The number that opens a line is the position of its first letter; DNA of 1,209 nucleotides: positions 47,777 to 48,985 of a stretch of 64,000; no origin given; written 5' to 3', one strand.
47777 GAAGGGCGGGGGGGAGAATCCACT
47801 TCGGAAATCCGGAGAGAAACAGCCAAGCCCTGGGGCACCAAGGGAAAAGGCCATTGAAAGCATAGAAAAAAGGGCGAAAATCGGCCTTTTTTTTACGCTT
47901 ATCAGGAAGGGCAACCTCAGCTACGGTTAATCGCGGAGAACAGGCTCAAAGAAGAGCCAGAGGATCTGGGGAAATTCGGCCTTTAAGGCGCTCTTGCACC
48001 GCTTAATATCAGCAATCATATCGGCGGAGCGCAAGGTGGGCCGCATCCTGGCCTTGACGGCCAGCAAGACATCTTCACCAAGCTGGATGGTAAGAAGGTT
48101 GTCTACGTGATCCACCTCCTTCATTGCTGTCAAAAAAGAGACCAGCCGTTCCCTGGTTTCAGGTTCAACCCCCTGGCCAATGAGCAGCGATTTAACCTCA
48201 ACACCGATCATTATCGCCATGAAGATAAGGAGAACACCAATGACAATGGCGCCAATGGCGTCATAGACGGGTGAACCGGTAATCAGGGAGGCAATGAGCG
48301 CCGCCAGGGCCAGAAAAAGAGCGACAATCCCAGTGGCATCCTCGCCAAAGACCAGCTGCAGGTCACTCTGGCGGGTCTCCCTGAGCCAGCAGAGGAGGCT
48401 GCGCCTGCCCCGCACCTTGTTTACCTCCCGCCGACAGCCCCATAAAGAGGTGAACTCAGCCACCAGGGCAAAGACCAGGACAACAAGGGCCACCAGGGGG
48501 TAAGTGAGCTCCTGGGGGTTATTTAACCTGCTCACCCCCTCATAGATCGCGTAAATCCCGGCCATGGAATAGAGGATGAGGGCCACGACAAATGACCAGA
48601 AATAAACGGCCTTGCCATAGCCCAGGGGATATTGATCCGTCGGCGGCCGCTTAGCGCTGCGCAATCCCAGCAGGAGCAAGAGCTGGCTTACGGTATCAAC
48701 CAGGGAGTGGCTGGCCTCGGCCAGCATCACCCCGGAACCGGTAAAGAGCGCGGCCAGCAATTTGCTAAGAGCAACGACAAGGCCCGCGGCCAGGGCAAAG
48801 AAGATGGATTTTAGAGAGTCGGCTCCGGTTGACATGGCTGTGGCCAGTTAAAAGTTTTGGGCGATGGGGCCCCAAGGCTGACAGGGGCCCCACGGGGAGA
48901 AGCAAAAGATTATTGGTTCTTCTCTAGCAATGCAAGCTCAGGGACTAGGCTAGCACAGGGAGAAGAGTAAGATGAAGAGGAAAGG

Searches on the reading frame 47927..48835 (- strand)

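Call 89: search_protein_families(library=ncbifam, proteins=[window:47927-48835:-], max_evalue=0.00001)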
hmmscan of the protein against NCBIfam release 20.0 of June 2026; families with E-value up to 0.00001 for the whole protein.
window:47927-48835:- (302 aa): 8 families
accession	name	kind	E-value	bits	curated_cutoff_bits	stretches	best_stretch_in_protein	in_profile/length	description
TIGR01297.1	CDF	superfamily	1.5e-35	122.8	82.35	1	9-278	3-262/285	cation diffusion facilitator family transporter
NF050169.1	CatEfflxFieF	equivalog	7.4e-22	77.9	420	1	16-290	13-272/282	cation efflux pump FieF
NF033616.1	CDF_MamB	equivalog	1.6e-18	67.2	350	2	10-108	8-105/284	magnetosome biogenesis CDF transporter MamB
NF007064.0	PRK09509.1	equivalog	8.9e-18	64.3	447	1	16-290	18-277/300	CDF family cation-efflux transporter FieF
NF033615.1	CDF_MamM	equivalog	4e-15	55.8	350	1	13-276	14-266/290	magnetosome biogenesis CDF transporter MamM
NF002923.0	PRK03557.1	equivalog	1.5e-14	54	408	1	10-278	20-273/313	CDF family zinc transporter ZitB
NF052621.1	MngEfTpMntE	equivalog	1.6e-11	44.1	500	1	17-253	13-235/293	manganese efflux transporter MntE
NF040994.1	MamV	equivalog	2.2e-10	40.1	500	1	14-292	17-279/319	CDF transporter MamV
